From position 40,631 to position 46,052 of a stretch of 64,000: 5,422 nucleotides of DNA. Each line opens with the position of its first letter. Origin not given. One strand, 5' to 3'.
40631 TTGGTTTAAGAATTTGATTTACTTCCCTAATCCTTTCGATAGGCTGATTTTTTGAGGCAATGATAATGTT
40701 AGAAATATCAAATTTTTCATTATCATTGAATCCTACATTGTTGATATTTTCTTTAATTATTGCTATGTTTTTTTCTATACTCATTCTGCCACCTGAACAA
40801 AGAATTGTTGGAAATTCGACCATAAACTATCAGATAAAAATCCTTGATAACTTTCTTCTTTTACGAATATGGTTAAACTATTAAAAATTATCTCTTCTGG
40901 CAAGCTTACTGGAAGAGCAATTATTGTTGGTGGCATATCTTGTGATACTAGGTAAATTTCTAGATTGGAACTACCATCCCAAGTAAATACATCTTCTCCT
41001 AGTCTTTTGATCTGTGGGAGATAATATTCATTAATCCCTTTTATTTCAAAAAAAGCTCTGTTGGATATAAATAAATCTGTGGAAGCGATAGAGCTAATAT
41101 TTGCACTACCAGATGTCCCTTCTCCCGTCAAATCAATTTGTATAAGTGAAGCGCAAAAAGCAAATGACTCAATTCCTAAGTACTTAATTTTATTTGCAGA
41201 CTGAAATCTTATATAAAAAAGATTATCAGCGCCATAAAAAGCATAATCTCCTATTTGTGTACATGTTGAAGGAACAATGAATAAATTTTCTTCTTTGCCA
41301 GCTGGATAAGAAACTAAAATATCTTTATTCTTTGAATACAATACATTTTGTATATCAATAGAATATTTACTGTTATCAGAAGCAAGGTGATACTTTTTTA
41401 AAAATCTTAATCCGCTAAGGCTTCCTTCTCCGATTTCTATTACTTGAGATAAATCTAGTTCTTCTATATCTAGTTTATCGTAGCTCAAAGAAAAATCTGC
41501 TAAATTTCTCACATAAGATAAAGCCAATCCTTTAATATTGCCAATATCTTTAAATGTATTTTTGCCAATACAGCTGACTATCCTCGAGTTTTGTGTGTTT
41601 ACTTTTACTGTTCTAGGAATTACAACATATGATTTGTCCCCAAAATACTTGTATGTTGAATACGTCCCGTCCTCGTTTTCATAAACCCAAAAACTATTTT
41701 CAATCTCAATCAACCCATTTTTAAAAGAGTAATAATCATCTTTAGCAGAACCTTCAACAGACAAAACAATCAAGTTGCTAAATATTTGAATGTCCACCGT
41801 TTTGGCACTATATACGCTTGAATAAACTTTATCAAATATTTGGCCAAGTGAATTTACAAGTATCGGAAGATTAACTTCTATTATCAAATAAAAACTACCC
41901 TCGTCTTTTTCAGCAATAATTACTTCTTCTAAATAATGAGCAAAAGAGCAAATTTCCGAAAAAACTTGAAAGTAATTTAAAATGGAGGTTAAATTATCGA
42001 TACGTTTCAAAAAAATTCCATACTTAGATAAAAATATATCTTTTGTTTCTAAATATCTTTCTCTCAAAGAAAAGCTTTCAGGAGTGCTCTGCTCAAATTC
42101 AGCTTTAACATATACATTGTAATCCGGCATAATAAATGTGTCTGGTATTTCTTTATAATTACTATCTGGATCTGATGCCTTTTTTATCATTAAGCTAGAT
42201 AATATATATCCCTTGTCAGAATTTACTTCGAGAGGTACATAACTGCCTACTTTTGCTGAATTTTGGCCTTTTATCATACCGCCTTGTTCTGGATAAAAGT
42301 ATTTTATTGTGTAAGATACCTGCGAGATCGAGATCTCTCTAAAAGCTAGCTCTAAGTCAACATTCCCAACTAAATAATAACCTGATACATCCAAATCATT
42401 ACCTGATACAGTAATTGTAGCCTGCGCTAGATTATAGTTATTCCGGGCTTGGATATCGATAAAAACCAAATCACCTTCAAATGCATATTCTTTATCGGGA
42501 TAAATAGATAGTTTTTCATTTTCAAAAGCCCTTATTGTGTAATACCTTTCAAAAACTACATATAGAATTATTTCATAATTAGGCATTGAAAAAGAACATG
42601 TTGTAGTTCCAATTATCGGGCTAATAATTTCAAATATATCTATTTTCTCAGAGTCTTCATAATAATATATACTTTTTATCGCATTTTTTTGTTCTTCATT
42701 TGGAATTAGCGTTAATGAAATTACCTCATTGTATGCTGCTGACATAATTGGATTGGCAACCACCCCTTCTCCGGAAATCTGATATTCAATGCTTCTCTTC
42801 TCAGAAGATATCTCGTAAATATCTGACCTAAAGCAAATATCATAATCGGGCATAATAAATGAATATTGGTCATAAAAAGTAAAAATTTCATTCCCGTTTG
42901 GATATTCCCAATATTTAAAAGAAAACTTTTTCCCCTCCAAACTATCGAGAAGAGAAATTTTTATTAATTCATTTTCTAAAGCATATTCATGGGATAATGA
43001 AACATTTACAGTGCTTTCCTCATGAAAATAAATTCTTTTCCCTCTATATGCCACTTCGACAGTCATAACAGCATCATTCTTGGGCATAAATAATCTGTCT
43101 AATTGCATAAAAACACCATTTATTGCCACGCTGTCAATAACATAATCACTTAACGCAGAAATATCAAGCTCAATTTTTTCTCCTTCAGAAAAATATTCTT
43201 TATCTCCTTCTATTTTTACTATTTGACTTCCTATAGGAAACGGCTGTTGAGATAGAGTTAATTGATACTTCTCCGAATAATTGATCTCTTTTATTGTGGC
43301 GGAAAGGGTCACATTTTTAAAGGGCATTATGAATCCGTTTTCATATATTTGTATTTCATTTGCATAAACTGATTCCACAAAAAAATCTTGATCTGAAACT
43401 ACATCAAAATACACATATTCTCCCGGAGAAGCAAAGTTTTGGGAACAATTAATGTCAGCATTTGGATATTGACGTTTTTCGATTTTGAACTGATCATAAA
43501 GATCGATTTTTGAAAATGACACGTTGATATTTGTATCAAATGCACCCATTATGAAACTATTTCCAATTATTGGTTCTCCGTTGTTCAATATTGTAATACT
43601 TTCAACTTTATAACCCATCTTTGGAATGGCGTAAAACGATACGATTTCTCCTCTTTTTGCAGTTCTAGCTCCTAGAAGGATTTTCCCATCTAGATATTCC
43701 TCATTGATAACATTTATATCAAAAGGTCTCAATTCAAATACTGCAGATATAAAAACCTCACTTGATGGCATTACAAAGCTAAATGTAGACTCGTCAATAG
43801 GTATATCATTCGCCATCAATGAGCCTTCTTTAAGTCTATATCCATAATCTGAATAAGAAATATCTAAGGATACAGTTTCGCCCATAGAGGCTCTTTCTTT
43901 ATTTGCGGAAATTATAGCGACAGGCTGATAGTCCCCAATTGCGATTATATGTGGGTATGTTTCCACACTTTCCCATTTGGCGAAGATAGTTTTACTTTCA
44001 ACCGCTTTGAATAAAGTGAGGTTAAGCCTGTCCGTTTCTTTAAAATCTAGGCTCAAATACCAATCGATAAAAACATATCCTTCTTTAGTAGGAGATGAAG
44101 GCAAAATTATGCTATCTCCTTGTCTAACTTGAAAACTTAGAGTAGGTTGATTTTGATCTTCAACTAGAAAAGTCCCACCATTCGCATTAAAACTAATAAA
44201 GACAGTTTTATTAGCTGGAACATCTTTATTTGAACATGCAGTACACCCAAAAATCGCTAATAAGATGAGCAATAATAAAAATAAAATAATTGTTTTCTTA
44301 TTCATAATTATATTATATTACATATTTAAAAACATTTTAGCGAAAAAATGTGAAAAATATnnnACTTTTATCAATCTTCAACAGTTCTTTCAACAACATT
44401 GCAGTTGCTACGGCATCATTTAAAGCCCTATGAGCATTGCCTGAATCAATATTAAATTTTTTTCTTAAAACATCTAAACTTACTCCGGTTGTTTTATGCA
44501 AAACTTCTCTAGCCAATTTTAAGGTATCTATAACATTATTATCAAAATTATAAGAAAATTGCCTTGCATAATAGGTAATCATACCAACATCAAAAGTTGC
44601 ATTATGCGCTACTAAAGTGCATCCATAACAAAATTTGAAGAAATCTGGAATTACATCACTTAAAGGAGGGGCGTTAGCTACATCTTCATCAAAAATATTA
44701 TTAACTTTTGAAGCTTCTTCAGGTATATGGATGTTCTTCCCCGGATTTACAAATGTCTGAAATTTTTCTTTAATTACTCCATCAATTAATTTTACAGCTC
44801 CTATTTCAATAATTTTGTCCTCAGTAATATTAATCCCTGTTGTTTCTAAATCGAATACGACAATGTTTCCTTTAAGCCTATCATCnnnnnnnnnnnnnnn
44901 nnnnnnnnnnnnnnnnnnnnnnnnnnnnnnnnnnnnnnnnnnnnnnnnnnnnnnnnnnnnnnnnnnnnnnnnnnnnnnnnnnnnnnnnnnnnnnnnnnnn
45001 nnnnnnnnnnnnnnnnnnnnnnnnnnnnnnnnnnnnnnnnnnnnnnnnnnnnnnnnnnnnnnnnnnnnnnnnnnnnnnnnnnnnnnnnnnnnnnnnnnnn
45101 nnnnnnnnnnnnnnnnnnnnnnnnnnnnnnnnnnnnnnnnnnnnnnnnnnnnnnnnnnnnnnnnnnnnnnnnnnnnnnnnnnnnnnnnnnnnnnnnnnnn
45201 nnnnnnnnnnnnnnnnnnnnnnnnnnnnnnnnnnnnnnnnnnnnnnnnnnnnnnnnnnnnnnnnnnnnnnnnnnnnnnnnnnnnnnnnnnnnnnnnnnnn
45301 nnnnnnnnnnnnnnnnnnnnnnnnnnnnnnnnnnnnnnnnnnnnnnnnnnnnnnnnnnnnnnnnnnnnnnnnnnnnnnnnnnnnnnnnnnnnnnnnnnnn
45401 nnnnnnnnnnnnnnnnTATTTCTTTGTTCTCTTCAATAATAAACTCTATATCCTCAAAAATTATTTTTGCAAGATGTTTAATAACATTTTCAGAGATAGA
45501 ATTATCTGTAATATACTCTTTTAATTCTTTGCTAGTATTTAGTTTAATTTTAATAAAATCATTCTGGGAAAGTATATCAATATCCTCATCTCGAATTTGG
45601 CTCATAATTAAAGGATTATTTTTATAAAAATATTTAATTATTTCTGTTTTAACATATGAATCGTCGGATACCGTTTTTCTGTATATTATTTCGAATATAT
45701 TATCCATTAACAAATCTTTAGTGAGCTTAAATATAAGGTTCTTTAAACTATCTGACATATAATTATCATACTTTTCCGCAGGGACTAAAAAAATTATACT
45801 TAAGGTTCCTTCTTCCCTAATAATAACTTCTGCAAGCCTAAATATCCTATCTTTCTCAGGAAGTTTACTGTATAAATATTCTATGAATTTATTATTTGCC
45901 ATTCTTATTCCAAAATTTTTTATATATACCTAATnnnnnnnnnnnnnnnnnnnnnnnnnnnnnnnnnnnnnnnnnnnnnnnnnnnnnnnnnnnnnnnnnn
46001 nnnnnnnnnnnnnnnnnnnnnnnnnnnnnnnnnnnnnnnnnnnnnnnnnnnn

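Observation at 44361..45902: Polymerase-less PolC-like protein (OB fold plus proofreading exonuclease) at the ancestral polC locus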

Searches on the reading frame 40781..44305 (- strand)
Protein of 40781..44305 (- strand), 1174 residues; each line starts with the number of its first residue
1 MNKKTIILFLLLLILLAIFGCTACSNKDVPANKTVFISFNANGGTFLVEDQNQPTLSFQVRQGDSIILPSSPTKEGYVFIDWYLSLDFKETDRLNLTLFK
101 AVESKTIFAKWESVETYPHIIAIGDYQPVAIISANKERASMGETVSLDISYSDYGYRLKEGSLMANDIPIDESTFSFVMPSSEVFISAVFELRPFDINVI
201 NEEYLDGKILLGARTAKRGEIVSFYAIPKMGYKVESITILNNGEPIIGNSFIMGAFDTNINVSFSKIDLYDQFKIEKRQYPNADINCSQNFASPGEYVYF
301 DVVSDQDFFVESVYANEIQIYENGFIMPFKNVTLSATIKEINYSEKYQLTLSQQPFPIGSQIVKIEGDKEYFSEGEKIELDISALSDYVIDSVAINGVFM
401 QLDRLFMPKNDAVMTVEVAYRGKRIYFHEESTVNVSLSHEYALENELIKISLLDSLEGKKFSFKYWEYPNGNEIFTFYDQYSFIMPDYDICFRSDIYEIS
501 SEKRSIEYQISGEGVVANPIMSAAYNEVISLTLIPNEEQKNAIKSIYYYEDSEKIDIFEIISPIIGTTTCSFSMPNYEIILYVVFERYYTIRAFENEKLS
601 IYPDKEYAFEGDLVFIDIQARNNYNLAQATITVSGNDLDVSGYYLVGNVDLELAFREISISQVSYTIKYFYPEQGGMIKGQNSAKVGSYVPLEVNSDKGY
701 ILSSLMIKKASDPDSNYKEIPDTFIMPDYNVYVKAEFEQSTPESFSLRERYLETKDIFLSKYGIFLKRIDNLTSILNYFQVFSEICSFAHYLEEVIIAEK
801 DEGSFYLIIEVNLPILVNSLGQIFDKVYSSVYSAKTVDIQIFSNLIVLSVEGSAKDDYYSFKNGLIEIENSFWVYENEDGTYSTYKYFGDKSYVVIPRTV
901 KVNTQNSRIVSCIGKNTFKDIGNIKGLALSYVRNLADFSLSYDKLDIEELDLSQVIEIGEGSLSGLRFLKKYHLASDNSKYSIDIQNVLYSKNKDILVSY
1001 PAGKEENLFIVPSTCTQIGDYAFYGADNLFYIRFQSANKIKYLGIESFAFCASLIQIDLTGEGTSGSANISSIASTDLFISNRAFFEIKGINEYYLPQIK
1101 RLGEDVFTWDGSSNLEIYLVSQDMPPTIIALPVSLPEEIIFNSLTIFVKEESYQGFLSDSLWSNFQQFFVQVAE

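Call 12: search_protein_families(library=pfam, proteins=[window:40781-44305:-], max_evalue=0.001)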
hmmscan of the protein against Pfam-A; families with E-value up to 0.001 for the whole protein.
window:40781-44305:- (1174 aa): 3 families
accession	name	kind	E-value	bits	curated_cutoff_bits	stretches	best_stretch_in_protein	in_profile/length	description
PF18998.6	Flg_new_2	-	6.5e-16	58.5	23.6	1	672-740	7-72/73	Divergent InlB B-repeat domain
PF09479.16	Flg_new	-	5.9e-10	39.6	27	1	37-90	3-46/65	Listeria-Bacteroides repeat domain (List_Bact_rpt)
PF13306.12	LRR_5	-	8.8e-06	26.1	27.7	1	1009-1108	16-121/127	BspA type Leucine rich repeat region (6 copies)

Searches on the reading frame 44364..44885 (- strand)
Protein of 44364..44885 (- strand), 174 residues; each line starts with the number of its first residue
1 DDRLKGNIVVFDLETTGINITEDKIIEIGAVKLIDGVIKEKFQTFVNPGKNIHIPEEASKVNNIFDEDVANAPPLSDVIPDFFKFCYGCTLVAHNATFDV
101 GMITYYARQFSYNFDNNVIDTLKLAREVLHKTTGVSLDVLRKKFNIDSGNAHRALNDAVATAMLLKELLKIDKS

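Call 60: search_protein_families(library=ncbifam, proteins=[window:44364-44885:-], max_evalue=1e-20)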
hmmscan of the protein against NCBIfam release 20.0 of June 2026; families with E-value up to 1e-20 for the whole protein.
seq(174 aa): 19 families
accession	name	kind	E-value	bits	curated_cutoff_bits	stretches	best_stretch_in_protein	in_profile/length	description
NF005906.0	PRK07883.1-4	equivalog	8.6e-43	146.5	495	1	8-170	8-169/563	DEDD exonuclease domain-containing protein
NF001688.0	PRK00448.1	equivalog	1.3e-42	145.6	873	1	7-170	424-586/1445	PolC-type DNA polymerase III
NF005907.0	PRK07883.1-5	equivalog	3.1e-41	141.4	454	1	8-169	30-192/584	DEDD exonuclease domain-containing protein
NF005905.0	PRK07883.1-3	equivalog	3.2e-41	141.6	508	1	8-170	26-189/581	DEDD exonuclease domain-containing protein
NF005289.0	PRK06807.1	equivalog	1.2e-37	129.8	335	1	6-172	8-172/313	3'-5' exonuclease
TIGR01405.1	polC_Gram_pos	equivalog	1.7e-36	125.4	1043.45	1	7-170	190-352/1211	DNA polymerase III subunit alpha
NF005981.0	PRK08074.1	equivalog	5.9e-34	117.2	789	1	8-170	5-167/931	ATP-dependent DNA helicase DinG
TIGR01407.1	dinG_rel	hypoth_equivalog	5.3e-33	114.3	547.7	1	9-166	3-159/889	putative DnaQ family exonuclease/DinG family helicase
TIGR00573.1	dnaq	subfamily_domain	1.7e-32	112.7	71.5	1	8-171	9-172/217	exonuclease, DNA polymerase III, epsilon subunit family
NF005836.0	PRK07740.1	equivalog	3.8e-32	111.6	261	1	7-170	60-224/244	hypothetical protein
TIGR01406.1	dnaQ_proteo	equivalog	9.5e-32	110.5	222.7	1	8-168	2-164/231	DNA polymerase III subunit epsilon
NF005904.0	PRK07883.1-2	equivalog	1.3e-31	109.5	969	1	8-169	32-194/584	DEDD exonuclease domain-containing protein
NF006316.0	PRK08517.1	equivalog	2.8e-31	108.8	247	1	8-169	72-230/270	3'-5' exonuclease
NF004316.1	PRK05711.1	equivalog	3.6e-31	108.6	196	1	9-167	4-164/234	DNA polymerase III subunit epsilon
NF004963.0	PRK06309.1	equivalog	3.6e-30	105.3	245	1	8-168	4-162/232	DNA polymerase III subunit epsilon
NF005903.0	PRK07883.1-1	equivalog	3.7e-30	104.9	1038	1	8-169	42-210/642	DEDD exonuclease domain-containing protein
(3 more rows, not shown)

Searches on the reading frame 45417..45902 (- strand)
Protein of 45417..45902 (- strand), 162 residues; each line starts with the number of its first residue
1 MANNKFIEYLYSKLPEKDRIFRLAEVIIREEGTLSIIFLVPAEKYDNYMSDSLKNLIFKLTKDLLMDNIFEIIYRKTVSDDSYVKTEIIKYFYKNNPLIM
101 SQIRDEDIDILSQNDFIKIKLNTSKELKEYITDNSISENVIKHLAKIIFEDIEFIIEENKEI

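Call 54: predict_structure(alignment_id=A3)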
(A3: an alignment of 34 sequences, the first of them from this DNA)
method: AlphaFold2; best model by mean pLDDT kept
length: 162 residues; sequences in the alignment: 34
mean_pLDDT: 93.7   pTM: 0.84
mean pLDDT of the five models: 93.7, 92.7, 92.6, 92.3, 91.8
residues with pLDDT >= 90: 149; 70-90: 10; 50-70: 1; < 50: 2
segments of 3 or more residues with pLDDT < 50: none
pLDDT, mean of each block of 10 residues (from residue 1): 78 94 94 95 94 96 90 95 96 96 96 95 97 97 96 94 77
secondary structure, 60 per line:
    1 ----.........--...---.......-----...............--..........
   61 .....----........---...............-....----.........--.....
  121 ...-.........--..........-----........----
elements in order: H5-13 E22-28 E34-41 H42-48 H51-65 E70-77 H81-95 H97-100 E108-113 E116-123 H125-133 H136-145 E151-158

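Call 69: fold_search(model_id=the predicted structure, library=pdb)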
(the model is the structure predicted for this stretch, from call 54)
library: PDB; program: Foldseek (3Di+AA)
matches with E <= 10: 1092; with E <= 0.001: 8
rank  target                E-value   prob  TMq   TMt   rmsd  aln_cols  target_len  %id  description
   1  6xmv                  2.0e-04  0.99  0.26  0.16  14.6       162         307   10  The crystal structure of Neisseria gonorrhoeae DolP (NGO1985) (released 2021-11-17)
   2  8rjx_MODEL_1_A        2.3e-04  0.91  0.24  0.23  17.6       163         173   10  Solution structure of osmoregulator OsmY from E. coli. (released 2024-07-03)
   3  6ke6_SI               2.6e-04  0.98  0.29  0.29  15.2       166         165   15  3.4 angstrom cryo-EM structure of yeast 90S small subunit preribosome (released 2020-08-05)
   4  7pwf_H                4.4e-04  0.93  0.27  0.27  13.3       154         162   13  Cryo-EM structure of small subunit of Giardia lamblia ribosome at 2.9 A resolution (released 2022-05-25)
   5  6ybd_G                6.1e-04  0.95  0.33  0.30  17.9       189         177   13  Structure of a human 48S translational initiation complex - eIF3 (released 2020-09-16)
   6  7ls2_t                6.5e-04  0.97  0.31  0.28  15.8       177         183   15  80S ribosome from mouse bound to eEF2 (Class I) (released 2021-11-03)
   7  5a2q_H                9.0e-04  0.98  0.35  0.32  15.6       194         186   11  Structure of the HCV IRES bound to the human ribosome (released 2015-07-15)
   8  9kzu_SH               9.0e-04  0.89  0.27  0.24  18.6       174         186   15  Cryo-EM structure of the HCV IRES-dependently initiated CMV-stalled 80S ribosome (non-rotated state) in complexed wit (released 2025-12-03)
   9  2cxc                  1.0e-03  0.99  0.32  0.37  10.7       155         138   15  Crystal structure of archaeal transcription termination factor NusA (released 2005-12-28)
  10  8fvy_H                1.1e-03  0.97  0.34  0.34  14.2       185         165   14  40S subunit of the Giardia lamblia 80S ribosome (released 2024-01-24)
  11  7cpu_SH               1.2e-03  0.98  0.35  0.32  15.4       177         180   12  Cryo-EM structure of 80S ribosome from mouse kidney (released 2022-02-02)
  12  7r4x_H                1.2e-03  0.89  0.29  0.26  15.7       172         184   14  Cryo-EM reconstruction of the human 40S ribosomal subunit - Full map (released 2023-02-22)
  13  9mr4_BB               1.2e-03  0.97  0.33  0.30  15.8       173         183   13  NAC: Ribosome nascent chain complex(Oxa1L) (released 2025-08-20)
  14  6y0g_SH               1.3e-03  0.94  0.34  0.30  15.5       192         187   12  Structure of human ribosome in classical-PRE state (released 2020-04-15)
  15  4uje_BH               1.4e-03  0.91  0.29  0.26  15.9       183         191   15  Regulation of the mammalian elongation cycle by 40S subunit rolling: a eukaryotic-specific ribosome rearrangement (released 2014-07-16)
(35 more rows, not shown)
